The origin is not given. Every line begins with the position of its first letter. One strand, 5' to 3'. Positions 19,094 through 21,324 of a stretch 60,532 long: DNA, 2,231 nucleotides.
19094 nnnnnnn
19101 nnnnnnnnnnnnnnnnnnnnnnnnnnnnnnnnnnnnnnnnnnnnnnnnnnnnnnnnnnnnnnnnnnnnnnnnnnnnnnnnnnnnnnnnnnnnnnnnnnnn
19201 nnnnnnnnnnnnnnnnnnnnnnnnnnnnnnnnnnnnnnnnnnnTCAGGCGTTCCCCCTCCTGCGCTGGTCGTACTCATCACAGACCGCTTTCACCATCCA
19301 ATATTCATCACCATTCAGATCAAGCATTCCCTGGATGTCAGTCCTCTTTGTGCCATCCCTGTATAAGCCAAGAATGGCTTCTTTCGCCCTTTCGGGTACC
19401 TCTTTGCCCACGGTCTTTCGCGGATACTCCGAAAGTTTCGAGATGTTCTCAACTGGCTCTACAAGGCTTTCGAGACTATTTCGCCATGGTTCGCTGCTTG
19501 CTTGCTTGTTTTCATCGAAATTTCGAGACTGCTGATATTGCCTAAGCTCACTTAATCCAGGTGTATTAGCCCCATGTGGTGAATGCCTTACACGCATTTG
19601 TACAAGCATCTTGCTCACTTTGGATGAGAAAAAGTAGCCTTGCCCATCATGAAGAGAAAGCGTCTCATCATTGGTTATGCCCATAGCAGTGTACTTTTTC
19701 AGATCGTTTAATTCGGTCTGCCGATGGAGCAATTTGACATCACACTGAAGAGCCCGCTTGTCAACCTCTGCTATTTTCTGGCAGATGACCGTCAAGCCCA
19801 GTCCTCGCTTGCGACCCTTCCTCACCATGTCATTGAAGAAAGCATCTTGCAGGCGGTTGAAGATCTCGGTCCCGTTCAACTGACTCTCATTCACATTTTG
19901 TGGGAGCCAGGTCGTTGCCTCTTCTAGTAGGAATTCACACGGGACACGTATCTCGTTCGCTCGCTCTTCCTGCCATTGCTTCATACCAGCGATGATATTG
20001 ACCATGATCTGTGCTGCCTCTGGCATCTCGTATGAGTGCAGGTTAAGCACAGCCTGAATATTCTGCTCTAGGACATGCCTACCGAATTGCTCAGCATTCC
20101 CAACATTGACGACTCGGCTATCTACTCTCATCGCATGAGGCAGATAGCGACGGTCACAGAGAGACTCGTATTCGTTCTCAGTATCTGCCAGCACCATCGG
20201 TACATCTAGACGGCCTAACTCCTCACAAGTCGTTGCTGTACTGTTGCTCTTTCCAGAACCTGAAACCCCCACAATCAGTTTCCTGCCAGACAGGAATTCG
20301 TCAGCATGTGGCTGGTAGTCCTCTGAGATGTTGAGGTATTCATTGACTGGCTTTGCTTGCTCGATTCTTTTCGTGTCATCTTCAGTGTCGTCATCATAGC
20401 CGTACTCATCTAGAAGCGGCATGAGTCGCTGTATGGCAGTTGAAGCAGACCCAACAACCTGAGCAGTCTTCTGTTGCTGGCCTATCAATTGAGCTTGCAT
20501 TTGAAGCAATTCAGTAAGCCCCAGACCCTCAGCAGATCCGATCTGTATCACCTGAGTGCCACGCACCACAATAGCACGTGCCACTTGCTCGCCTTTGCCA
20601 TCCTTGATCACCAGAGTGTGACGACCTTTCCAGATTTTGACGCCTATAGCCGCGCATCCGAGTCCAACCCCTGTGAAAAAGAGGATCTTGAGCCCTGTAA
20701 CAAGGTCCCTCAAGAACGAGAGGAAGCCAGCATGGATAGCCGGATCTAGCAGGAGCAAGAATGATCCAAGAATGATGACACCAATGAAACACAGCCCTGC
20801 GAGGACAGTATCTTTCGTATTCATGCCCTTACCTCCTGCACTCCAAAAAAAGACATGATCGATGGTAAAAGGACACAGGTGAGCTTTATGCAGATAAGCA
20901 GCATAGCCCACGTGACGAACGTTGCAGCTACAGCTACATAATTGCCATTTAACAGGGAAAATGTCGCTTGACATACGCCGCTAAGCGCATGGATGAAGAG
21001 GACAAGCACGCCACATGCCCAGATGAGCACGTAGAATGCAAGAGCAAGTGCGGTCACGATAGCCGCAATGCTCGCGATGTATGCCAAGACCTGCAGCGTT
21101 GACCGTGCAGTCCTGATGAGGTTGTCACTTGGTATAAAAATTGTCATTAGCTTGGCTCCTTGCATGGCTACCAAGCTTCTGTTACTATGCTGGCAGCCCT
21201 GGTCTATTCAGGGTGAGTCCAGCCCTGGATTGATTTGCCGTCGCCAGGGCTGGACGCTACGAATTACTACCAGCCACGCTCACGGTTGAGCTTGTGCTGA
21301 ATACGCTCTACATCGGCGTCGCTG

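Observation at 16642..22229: Eight-gene cassette around a membrane-anchored HerA/FtsK-superfamily ATPase inside a phage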

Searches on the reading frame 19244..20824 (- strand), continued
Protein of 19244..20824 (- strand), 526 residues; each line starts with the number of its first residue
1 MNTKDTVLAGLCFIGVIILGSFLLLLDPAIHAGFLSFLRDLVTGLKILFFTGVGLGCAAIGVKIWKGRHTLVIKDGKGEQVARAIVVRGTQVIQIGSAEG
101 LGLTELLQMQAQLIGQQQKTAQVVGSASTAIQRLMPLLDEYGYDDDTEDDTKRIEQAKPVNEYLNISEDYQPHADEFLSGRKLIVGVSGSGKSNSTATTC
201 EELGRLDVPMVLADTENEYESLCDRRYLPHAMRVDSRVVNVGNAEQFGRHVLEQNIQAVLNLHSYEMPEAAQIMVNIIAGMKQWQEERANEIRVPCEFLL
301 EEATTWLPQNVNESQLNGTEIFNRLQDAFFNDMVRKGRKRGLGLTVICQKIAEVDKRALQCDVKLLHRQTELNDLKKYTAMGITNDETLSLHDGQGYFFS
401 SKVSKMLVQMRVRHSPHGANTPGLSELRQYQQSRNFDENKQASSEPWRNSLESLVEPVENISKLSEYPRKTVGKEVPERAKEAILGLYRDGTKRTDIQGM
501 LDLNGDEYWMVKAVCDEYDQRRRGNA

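Call 40: get_annotated_region(hit=H1, flank=6000)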
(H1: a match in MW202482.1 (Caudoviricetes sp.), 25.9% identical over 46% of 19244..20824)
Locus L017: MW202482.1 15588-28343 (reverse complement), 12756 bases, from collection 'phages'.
description: Podoviridae sp. isolate ct4oC223, complete genome.
organism: Caudoviricetes sp. (NCBI taxid 2832643)
taxonomy: Viruses; Duplodnaviria; Heunggongvirae; Uroviricota; Caudoviricetes
host: -; source: Manatee Spring; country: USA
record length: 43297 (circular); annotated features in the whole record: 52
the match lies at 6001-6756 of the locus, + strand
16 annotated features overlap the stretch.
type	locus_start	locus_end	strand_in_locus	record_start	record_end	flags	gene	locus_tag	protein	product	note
CDS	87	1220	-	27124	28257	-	-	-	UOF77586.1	adenine specific methyltransferase mboiiA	-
CDS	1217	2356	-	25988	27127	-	-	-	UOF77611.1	hypothetical protein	-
CDS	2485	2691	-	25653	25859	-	-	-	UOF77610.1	Z-DNA binding protein 1/DNA complex dlM1-Z-DNA compleX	-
CDS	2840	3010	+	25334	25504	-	-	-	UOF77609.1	hypothetical protein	-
CDS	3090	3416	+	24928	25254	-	-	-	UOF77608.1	hypothetical protein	-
CDS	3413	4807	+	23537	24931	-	-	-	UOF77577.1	chromosome segregation protein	-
CDS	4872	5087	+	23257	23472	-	-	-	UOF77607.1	hypothetical protein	-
CDS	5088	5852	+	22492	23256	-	-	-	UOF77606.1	hypothetical protein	-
CDS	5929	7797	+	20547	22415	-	-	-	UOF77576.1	hera helicase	-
CDS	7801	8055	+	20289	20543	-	-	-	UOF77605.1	hypothetical protein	-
CDS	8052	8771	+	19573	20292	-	-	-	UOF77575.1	yqfb-like protein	-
CDS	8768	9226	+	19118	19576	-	-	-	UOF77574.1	ktsc domain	-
CDS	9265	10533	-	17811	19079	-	-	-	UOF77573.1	polysaccharide deacetylase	-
CDS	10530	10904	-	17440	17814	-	-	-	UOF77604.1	hypothetical protein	-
CDS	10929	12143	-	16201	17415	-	-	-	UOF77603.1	hypothetical protein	-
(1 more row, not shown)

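Call 41: find_encoding_contigs(protein=P0052, flank=10000, max_places=1)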
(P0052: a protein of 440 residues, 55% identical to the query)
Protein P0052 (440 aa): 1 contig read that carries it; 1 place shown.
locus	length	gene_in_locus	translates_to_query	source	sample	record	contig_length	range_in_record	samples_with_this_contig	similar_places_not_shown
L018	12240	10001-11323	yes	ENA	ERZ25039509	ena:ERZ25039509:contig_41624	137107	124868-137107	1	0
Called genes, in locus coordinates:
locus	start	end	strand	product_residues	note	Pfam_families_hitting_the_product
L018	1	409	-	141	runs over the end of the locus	-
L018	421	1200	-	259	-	PF10258:PHAX_RNA-bd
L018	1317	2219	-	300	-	-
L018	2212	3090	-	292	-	PF10609:ParA (weak), PF00142:Fer4_NifH (faint), PF01656:CbiA, PF02374:ArsA_ATPase (weak), PF13614:AAA_31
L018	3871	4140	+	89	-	PF12728:HTH_17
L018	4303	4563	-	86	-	PF01381:HTH_3 (weak), PF13443:HTH_26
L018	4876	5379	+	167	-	PF12323:HTH_OrfB_IS605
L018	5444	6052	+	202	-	PF01385:OrfB_IS605, PF07282:Cas12f1-like_TNB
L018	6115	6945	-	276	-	-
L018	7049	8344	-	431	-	PF14239:RRXRR, PF01844:HNH, PF13395:HNH_4 (weak), PF14279:HNH_5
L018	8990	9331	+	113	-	-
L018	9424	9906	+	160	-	-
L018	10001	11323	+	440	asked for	PF01935:DUF87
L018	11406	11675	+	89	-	-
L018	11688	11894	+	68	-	-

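Call 42: find_encoding_contigs(protein=P0066, flank=10000, max_places=2)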
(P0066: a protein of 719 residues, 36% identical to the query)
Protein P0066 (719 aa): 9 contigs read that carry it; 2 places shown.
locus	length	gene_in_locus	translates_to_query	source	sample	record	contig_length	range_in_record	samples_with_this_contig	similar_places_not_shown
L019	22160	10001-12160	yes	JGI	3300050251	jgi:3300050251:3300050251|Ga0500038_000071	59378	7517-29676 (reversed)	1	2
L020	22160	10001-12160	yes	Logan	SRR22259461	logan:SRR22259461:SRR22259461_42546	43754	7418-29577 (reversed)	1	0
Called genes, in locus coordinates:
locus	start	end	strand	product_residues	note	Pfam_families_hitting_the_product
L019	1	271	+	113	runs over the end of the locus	-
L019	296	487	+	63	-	-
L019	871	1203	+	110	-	-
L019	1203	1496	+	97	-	-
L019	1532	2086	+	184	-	-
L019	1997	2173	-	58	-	-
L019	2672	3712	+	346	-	PF01656:CbiA, PF10609:ParA (weak), PF13614:AAA_31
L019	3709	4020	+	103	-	PF25925:DUF7970 (weak)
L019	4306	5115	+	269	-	PF02578:Cu-oxidase_4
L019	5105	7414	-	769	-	PF25000:DUF7779, PF13424:TPR_12, PF13374:TPR_10, PF13424:TPR_12, PF24885:TPR_NPHP3, PF13424:TPR_12, PF13374:TPR_10, PF24885:TPR_NPHP3, +16 more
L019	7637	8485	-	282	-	-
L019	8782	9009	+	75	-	-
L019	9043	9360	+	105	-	-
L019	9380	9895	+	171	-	-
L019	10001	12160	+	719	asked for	PF01935:DUF87 (weak)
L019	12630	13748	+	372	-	PF17989:ALP_N, PF21523:ParM_N (weak), PF21522:MreB-like_C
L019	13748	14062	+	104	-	-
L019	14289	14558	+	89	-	-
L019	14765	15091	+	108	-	-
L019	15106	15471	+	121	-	-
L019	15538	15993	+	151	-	-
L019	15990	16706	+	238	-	-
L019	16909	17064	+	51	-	-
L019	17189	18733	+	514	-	-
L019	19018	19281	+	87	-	-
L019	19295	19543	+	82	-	-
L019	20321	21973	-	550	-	PF00324:AA_permease, PF13520:AA_permease_2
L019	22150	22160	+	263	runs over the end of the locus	PF00392:GntR (weak), PF01047:MarR (weak), PF08220:HTH_DeoR, PF08279:HTH_11, PF13412:HTH_24 (weak), PF00455:DeoRC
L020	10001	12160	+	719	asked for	PF01935:DUF87 (weak)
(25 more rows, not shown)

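Call 63: search_protein_representatives(alignment_id=A1)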
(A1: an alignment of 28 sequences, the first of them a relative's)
Query: 28 sequences, 535 profile positions. Proteins with E-value up to 0.001 (for the whole library): 4659; up to 1e-10: 1538; up to 1e-30: 307. The best 150 are listed.
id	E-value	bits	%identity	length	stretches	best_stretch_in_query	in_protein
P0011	1.6e-199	680.8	-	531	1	6-529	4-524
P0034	3.8e-196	669.7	-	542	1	12-533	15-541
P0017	5.2e-187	639.6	-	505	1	140-530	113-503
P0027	1.8e-174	598.2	-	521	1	20-533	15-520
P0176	1.1e-172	592.3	-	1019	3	150-528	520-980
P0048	4.4e-172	590.3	-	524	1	118-528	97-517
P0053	1.9e-169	581.6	-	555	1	12-528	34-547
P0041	5.0e-169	580.2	-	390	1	159-529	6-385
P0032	8.9e-168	576.1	-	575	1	34-470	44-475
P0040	9.4e-168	576.0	-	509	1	43-530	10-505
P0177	7.1e-167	573.1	-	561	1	15-529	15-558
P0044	4.6e-159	547.3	-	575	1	11-529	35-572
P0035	1.3e-158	545.8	-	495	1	156-532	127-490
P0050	1.9e-156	538.7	-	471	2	15-439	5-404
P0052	4.1e-153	527.7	-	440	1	128-442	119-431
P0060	6.7e-153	527.0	-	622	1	31-529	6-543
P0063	1.2e-149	516.2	-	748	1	50-529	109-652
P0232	2.3e-94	333.8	-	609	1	159-532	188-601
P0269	5.4e-65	236.9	-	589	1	155-533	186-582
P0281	2.8e-58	214.7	-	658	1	140-530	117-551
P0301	3.3e-50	188.1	-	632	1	153-529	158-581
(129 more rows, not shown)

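Call 64: fold_search(model_id=the predicted structure, library=viral)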
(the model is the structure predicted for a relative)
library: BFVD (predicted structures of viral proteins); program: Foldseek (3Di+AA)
matches with E <= 10: 705; with E <= 0.001: 83
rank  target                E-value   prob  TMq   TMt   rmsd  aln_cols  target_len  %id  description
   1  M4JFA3                3.4e-11  1.00  0.37  0.76   3.6       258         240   17  Putative ATPase [Haloarcula hispanica virus PH1]
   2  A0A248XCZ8            5.4e-10  1.00  0.36  0.38  21.5       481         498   14  Helicase HerA-like C-terminal domain-containing protein [Klebsiella phage YMC16/01/N133_KPN_BP]
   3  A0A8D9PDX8            2.9e-09  1.00  0.33  0.54  15.0       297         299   13  NTPase [Corticoviridae sp.]
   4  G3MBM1                5.6e-09  1.00  0.34  0.32   4.3       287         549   18  Gp155 [Bacillus phage G]
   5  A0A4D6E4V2            2.0e-07  1.00  0.30  0.26  15.2       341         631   17  (no name in the UniProt tables at hand)
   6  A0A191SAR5            2.5e-07  1.00  0.30  0.30  24.1       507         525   11  (no name in the UniProt tables at hand)
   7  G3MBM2                3.2e-07  1.00  0.34  0.23  20.8       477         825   11  Gp156 [Bacillus phage G]
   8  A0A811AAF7            3.2e-07  1.00  0.28  0.49  12.6       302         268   15  (no name in the UniProt tables at hand)
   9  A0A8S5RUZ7            1.9e-06  1.00  0.30  0.28  11.7       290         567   14  DNA TRANSLOCASE FTSK [Siphoviridae sp. ctHip2]
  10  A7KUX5                2.0e-06  1.00  0.33  0.23  11.8       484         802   11  (no name in the UniProt tables at hand)
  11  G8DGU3                2.7e-06  1.00  0.29  0.51  19.6       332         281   10  (no name in the UniProt tables at hand)
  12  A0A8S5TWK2            3.4e-06  1.00  0.33  0.51   6.1       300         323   13  DNA TRANSLOCASE FTSK [Siphoviridae sp. ctcx61]
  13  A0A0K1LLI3            4.5e-06  1.00  0.34  0.41  12.5       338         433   11  (no name in the UniProt tables at hand)
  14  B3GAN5                4.5e-06  1.00  0.26  0.67   5.2       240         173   14  AMDV5_3 [uncultured virus]
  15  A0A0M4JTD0            5.7e-06  1.00  0.27  0.37  17.5       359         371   11  (no name in the UniProt tables at hand)
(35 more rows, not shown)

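Call 68: search_dna_similar(query=L014:11932-13020:+, collection=plasmids, mode=protein, max_rows=15, max_evalue=0.00001)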
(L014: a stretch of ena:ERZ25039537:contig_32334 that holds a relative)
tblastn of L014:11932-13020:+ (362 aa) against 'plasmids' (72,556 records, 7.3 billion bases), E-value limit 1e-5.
Records with a match: 1; places in all: 1; records where one place covers at least 80% of the query: 0.
Best place of each record, by identity: <60% 1.
By first word of the organism name: Paenibacillus 1.
By predicted mobility (MOB-suite, as given by PLSDB): non-mobilizable 1.
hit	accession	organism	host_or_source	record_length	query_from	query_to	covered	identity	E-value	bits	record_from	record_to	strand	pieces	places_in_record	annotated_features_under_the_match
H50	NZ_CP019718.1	Paenibacillus larvae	honeybees,cell culture,foul brood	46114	91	338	69%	26.4%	9e-7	58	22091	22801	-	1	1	ParM/StbA family protein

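Call 69: search_dna_similar(query=L014:17774-19072:+, collection=plasmids, mode=protein, max_rows=12, max_evalue=1e-20)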
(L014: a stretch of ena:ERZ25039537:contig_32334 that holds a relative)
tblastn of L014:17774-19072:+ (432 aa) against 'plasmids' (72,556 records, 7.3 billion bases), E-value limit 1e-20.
Records with a match: 11; places in all: 11; records where one place covers at least 80% of the query: 11.
Best place of each record, by identity: <60% 11.
By first word of the organism name: Burkholderia 2; Bacillus 2; Brevibacillus 1; Chondrinema 1; Mycobacterium 1; Nonomuraea 1; Nocardia 1; Arthrobacter 1; Tsukamurella 1.
By predicted mobility (MOB-suite, as given by PLSDB): non-mobilizable 11.
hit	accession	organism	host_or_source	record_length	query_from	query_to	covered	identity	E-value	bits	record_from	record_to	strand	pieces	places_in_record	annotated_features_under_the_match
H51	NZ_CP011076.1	Brevibacillus laterosporus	Oryza sativa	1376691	41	432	91%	55.6%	5e-123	400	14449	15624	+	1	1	none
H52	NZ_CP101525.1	Burkholderia arboris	mixed culture,soil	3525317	40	432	91%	52.2%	2e-108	358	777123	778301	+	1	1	none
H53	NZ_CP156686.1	Burkholderia stagnalis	Bacterial cells,soils collected in ...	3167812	41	432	91%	50.0%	5e-105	348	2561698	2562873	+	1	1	none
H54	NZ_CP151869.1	Bacillus thuringiensis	tobacco,mixed culture,leaves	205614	48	432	89%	50.9%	4e-107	354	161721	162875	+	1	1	amino acid deaminase/aldolase | D-arabinono-1,4-lactone oxidase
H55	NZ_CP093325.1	Bacillus sp. N5-665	whole organism,peat soil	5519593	48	432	89%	50.4%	5e-106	351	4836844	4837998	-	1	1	none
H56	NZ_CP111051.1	Chondrinema litorale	Seaweed,red alga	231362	41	431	91%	47.6%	2e-104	347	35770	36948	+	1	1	alanine racemase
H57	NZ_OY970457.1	Mycobacterium riyadhense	-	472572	44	432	90%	43.3%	8e-79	273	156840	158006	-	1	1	amino acid deaminase/aldolase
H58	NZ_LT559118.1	Nonomuraea gerenzanensis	-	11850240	40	431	91%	42.4%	2e-69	246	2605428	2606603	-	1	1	none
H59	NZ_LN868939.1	Nocardia farcinica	not known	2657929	54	431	88%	43.6%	4e-65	233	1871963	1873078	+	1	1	none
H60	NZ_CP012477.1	Arthrobacter sp. ERGS1:01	single,stream water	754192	54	432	88%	41.6%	7e-59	215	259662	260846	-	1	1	alanine racemase | D-arabinono-1,4-lactone oxidase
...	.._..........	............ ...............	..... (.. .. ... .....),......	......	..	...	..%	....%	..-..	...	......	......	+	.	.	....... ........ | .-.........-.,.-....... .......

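Call 80: search_protein_families(library=pfam, proteins=[L014:8949-9626:+, L003:9043-9678:+, L012:11577-12113:+, L013:11653-12078:+], max_evalue=0.01)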
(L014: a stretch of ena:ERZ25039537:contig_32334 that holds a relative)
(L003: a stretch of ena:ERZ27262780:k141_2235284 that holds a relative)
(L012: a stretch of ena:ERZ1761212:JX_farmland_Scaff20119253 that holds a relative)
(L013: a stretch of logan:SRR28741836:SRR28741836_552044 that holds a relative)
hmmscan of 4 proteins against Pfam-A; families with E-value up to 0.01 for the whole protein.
L014:8949-9626:+ (225 aa): 0 families

L003:9043-9678:+ (211 aa): 0 families

L012:11577-12113:+ (178 aa): 1 family
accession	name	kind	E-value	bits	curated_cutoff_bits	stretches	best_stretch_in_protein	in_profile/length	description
PF01541.30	GIY-YIG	-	3.5e-05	24.4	22.6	1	1-81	1-73/78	GIY-YIG catalytic domain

L013:11653-12078:+ (141 aa): 0 families

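Call 81: search_protein_families(library=pfam, proteins=[P0176, P0063, P0066, P0068, P0071, P0232, P0269, P0281, P0301, P0060], max_evalue=0.001)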
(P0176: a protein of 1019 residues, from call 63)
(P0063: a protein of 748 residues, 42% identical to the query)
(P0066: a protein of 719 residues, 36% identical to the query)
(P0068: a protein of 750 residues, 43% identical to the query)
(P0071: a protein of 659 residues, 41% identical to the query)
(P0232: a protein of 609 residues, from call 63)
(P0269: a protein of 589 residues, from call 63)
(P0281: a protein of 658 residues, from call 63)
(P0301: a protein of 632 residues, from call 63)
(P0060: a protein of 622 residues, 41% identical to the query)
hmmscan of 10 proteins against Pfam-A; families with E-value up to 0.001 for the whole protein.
P0176 (1019 aa): 2 families
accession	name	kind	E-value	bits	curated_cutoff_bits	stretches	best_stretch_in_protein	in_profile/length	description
PF13545.12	HTH_Crp_2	-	7.5e-05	23.1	27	1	442-476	22-56/70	Crp-like helix-turn-helix domain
PF01935.23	DUF87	-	0.00014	22.4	23.2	0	575-628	14-68/220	Helicase HerA, central domain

P0063 (748 aa): 1 family
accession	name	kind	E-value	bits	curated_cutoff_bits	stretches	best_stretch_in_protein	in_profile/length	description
PF01935.23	DUF87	-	0.00038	21.1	23.2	1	235-285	18-67/220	Helicase HerA, central domain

P0066 (719 aa): 1 family
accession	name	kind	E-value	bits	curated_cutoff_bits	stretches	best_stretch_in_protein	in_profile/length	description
PF01935.23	DUF87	-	6.8e-08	33.3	23.2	1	231-349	18-114/220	Helicase HerA, central domain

P0068 (750 aa): 1 family
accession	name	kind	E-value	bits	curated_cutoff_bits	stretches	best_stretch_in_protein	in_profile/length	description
PF01935.23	DUF87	-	6.9e-05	23.5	23.2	1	234-281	18-64/220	Helicase HerA, central domain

P0071 (659 aa): 1 family
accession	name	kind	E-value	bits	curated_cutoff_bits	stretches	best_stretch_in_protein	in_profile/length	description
PF01935.23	DUF87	-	2.6e-05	24.9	23.2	1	217-271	15-68/220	Helicase HerA, central domain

P0232 (609 aa): 0 families

P0269 (589 aa): 2 families
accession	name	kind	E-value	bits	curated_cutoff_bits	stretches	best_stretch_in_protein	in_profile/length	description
PF01935.23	DUF87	-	3.1e-06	27.9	23.2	1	205-252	18-66/220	Helicase HerA, central domain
PF00004.35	AAA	-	0.00013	22.9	21.2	0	215-401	3-125/131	ATPase family associated with various cellular activities (AAA)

P0281 (658 aa): 1 family
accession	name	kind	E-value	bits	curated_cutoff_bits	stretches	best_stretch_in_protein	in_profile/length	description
PF01935.23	DUF87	-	0.0003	21.4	23.2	1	152-201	18-68/220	Helicase HerA, central domain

P0301 (632 aa): 1 family
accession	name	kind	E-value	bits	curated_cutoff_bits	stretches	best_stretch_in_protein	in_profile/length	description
PF01935.23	DUF87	-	0.0001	22.9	23.2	1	178-266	17-102/220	Helicase HerA, central domain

P0060 (622 aa): 2 families
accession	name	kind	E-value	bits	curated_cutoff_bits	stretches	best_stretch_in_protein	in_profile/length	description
PF01325.25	Fe_dep_repress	-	0.00021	21.9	26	1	514-543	24-53/60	Iron dependent repressor, N-terminal DNA binding domain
PF13545.12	HTH_Crp_2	-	0.00059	20.2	27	0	512-546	22-56/70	Crp-like helix-turn-helix domain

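Call 90: find_related_loci(query=A1, collection=metagenome_contigs, flank=6000)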
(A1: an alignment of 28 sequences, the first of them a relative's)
Query A1 (526 aa) in metagenome_contigs; peptide patterns used: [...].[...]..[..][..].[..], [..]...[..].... (x = any residue, [..] = any of these).
234 stretches matched a pattern; 47 encode a relative of the query (tblastn E <= 1e-3); 47 distinct loci.
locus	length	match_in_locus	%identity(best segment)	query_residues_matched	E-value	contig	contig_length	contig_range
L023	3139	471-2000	64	6-522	0e+0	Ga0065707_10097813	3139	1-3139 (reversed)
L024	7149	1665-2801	67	153-524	2e-166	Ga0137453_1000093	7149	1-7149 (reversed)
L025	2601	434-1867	47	47-517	2e-139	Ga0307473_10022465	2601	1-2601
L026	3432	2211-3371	55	145-523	7e-136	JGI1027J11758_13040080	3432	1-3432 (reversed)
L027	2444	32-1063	57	192-520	5e-130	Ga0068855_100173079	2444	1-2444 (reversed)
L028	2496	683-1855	49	157-522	4e-125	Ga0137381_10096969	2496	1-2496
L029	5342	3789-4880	51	164-522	3e-116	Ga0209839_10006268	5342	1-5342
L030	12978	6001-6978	50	175-526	4e-107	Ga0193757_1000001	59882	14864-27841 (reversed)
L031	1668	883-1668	54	134-389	2e-89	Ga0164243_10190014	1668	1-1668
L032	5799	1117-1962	48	164-433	8e-79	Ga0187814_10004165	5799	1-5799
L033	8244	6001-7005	42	117-432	1e-78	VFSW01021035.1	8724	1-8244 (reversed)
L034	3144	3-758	51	282-520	9e-77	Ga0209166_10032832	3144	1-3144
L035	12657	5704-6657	41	134-428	2e-73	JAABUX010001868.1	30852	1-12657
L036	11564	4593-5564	41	128-428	3e-73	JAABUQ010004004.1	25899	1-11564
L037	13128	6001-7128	35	162-515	8e-73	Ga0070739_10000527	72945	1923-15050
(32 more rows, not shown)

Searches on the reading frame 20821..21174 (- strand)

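Call 5: search_protein_families(library=pfam, proteins=[window:20821-21174:-], max_evalue=0.1)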
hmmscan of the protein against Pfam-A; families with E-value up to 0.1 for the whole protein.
window:20821-21174:- (117 aa): 0 families

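Call 6: search_protein_families(library=phrogs, proteins=[window:20821-21174:-], max_evalue=0.1)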
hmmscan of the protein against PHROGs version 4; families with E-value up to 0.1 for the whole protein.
window:20821-21174:- (117 aa): 0 families

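Call 9: search_protein_families(library=padloc, proteins=[window:20821-21174:-], max_evalue=0.1)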
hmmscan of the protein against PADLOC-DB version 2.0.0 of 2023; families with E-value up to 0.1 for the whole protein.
window:20821-21174:- (117 aa): 0 families

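Call 10: search_protein_families(library=ncbifam, proteins=[window:20821-21174:-], max_evalue=0.1)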
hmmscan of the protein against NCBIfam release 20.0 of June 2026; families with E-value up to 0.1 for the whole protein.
window:20821-21174:- (117 aa): 1 family
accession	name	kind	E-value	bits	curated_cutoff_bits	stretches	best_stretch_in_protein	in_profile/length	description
TIGR00933.1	2a38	subfamily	0.012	14.7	331.15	1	17-95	93-171/391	TrkH family potassium uptake protein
